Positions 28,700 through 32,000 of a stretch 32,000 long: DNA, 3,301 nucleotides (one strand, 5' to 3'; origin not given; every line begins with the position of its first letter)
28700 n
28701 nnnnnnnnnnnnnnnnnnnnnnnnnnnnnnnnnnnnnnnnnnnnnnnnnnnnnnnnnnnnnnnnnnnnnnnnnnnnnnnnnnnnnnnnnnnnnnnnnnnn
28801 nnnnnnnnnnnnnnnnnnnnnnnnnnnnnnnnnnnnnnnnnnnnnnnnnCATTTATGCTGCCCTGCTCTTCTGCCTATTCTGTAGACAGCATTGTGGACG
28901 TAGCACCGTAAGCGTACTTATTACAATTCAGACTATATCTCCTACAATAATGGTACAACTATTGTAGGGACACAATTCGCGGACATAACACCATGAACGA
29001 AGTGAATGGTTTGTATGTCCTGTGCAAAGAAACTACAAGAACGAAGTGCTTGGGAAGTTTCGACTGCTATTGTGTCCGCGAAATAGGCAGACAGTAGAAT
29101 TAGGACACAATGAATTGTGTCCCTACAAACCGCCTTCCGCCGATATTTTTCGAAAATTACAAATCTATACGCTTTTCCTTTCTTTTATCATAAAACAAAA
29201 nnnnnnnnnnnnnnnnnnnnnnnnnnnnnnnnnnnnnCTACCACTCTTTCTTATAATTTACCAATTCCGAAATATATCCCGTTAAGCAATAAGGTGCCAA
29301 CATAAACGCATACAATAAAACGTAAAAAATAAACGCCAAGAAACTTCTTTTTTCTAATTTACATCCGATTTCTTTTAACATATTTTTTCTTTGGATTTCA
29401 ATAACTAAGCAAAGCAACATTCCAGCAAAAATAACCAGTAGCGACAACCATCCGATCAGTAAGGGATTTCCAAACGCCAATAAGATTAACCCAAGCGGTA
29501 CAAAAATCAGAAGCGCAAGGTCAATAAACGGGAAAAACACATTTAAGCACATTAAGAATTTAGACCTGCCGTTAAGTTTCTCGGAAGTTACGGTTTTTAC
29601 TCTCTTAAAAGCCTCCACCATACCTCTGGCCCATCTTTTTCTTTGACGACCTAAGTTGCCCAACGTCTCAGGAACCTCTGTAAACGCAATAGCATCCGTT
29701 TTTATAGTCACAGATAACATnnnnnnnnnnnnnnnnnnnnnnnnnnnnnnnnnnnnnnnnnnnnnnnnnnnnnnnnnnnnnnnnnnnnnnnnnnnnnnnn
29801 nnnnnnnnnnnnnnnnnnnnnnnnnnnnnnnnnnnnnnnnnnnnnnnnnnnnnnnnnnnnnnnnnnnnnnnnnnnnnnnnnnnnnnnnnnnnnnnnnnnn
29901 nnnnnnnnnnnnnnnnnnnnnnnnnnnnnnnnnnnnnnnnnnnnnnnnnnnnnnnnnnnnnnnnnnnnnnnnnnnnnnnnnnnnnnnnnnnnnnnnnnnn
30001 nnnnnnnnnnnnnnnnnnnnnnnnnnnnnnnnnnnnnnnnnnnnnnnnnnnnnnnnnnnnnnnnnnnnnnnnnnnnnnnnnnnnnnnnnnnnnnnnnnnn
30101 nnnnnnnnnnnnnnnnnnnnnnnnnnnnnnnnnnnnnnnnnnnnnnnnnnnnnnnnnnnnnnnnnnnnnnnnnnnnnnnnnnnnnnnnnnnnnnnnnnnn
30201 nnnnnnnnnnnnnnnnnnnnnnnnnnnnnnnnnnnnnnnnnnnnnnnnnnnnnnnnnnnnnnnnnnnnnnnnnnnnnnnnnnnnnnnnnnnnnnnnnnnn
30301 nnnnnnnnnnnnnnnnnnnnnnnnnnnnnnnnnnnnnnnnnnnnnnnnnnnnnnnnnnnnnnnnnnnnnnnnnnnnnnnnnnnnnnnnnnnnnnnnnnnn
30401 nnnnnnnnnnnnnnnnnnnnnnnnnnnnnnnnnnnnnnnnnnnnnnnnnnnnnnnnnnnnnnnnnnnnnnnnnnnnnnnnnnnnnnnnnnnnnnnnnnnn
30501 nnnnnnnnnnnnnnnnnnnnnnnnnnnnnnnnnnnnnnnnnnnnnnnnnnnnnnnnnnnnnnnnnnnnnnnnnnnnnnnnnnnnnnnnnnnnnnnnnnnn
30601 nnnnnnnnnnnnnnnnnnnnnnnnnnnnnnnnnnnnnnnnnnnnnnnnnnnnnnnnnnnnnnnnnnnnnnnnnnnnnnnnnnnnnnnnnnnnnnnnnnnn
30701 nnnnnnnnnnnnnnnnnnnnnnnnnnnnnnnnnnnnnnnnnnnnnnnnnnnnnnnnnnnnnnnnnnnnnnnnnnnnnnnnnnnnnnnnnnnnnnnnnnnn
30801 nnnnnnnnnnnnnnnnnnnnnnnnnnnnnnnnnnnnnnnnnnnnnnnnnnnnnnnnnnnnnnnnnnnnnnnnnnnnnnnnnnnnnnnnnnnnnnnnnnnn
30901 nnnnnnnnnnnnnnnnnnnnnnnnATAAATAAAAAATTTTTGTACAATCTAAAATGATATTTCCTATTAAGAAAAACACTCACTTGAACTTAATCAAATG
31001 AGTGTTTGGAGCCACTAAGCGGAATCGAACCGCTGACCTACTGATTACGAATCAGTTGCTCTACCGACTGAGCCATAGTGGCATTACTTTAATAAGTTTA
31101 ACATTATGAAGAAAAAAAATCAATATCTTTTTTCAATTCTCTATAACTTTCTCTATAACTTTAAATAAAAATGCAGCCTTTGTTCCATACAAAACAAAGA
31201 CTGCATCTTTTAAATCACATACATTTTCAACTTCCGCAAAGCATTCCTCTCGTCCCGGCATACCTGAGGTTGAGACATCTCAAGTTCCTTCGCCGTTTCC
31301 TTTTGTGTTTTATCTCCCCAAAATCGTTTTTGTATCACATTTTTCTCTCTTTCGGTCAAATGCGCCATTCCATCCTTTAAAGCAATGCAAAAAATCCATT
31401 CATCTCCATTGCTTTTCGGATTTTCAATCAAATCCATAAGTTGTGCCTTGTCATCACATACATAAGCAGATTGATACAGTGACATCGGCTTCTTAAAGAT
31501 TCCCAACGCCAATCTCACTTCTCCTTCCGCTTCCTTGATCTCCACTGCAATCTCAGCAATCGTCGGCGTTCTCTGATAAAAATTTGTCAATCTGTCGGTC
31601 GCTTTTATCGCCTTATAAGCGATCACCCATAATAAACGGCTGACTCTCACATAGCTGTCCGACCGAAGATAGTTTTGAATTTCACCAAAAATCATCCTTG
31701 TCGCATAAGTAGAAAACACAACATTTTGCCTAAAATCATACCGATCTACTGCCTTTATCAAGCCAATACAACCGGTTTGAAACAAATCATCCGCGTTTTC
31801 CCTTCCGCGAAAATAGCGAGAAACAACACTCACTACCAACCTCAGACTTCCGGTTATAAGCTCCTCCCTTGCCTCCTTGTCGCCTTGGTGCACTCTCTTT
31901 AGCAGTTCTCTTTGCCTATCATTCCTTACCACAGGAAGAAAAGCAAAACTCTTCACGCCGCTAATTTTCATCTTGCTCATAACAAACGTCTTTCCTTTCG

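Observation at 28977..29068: A roughly 92-nt structured module with two hairpins presenting the same 11-nt loop, two of its three copies nested in the loop of the other repeat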

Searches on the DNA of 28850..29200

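Call 8: search_rna_families(source=window, start=28850, end=29200, threshold=evalue, max_evalue=10, show_alignments=3)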
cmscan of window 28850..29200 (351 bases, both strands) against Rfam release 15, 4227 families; matches with E-value up to 10: 1.
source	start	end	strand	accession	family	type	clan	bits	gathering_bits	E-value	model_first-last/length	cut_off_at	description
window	28985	29008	-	RF01339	CRISPR-DR27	Gene; CRISPR;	-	15.7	35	9.7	1-25/25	no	CRISPR RNA direct repeat element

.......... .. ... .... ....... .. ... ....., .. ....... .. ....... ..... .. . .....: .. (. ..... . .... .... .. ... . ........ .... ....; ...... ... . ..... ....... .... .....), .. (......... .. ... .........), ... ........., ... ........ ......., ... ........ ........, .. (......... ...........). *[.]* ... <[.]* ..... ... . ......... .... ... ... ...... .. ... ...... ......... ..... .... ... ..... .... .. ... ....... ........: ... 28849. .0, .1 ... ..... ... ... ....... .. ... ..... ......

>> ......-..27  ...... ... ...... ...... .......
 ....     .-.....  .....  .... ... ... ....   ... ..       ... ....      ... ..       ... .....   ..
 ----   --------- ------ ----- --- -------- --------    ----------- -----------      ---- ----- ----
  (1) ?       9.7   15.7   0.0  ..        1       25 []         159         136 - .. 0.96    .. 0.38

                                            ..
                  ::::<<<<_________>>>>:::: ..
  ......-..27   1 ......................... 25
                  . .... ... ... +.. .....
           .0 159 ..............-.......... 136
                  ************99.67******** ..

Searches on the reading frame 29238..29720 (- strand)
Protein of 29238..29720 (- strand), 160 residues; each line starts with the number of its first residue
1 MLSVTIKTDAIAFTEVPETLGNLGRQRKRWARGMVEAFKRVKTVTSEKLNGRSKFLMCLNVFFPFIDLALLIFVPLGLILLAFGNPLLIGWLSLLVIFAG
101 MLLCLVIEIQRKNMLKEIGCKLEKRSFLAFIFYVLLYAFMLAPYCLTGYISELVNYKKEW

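Call 10: search_protein_families(library=pfam, proteins=[window:29238-29720:-])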
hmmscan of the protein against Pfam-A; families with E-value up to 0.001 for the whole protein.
window:29238-29720:- (160 aa): 1 family
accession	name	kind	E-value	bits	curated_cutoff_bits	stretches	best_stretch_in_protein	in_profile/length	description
PF13632.12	Glyco_trans_2_3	-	2.6e-05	24.6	27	1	8-91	117-196/198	Glycosyl transferase family group 2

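Call 32: find_encoding_contigs(protein=window:29238-29711:-, flank=4000, max_places=10)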
Protein window:29238-29711:- (157 aa): 4 contigs read that carry it; 1 place shown.
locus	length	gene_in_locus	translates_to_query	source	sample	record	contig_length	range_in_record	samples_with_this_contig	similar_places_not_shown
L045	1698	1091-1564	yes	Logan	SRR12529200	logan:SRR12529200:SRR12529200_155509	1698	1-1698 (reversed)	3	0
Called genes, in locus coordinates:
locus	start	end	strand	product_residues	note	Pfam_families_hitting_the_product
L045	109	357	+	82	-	PF02604:PhdYeFM_antitox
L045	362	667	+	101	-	PF05016:ParE_toxin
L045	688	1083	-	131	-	PF01522:Polysacc_deac_1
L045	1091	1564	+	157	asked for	PF13632:Glyco_trans_2_3 (faint)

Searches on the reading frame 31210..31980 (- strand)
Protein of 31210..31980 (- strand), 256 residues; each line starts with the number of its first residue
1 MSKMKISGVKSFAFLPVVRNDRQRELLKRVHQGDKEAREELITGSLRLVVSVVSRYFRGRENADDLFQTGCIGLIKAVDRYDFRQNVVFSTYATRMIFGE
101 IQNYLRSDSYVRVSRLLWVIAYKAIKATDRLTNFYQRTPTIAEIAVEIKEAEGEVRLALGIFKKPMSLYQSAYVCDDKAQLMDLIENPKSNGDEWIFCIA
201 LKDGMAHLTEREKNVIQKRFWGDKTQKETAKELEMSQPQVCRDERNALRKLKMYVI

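Call 33: find_encoding_contigs(protein=window:31210-31980:-, flank=10000, max_places=10)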
Protein window:31210-31980:- (256 aa): 5 contigs read that carry it; 2 places shown.
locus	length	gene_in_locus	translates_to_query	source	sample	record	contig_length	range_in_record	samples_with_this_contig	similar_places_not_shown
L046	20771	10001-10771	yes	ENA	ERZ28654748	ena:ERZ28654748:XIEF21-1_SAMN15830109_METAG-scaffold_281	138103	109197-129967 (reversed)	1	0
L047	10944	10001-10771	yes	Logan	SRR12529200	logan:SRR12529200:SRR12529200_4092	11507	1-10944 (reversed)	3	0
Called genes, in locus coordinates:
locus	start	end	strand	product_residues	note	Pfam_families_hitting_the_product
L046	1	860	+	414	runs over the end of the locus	PF00375:SDF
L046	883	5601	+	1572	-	PF13205:Big_5 (weak), PF17789:MG4 (faint), PF01835:MG2 (faint), PF07703:A2M_BRD, PF00207:A2M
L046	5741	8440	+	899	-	PF00690:Cation_ATPase_N, PF00122:E1-E2_ATPase, PF00702:Hydrolase, PF13246:Cation_ATPase, PF00689:Cation_ATPase_C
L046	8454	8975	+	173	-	PF01863:YgjP-like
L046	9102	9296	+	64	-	PF00269:SASP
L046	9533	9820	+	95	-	PF06961:DUF1294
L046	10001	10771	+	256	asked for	PF04542:Sigma70_r2, PF04539:Sigma70_r3 (weak), PF04545:Sigma70_r4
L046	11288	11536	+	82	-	PF02604:PhdYeFM_antitox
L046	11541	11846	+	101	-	PF05016:ParE_toxin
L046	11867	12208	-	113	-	PF01522:Polysacc_deac_1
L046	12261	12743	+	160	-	PF13632:Glyco_trans_2_3 (faint)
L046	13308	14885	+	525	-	PF00496:SBP_bac_5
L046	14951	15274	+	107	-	-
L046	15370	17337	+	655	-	PF02518:HATPase_c, PF00204:DNA_gyraseB, PF01751:Toprim, PF00986:DNA_gyraseB_C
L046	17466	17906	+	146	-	PF01252:Peptidase_A8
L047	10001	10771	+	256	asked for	PF04542:Sigma70_r2, PF04539:Sigma70_r3 (weak), PF04545:Sigma70_r4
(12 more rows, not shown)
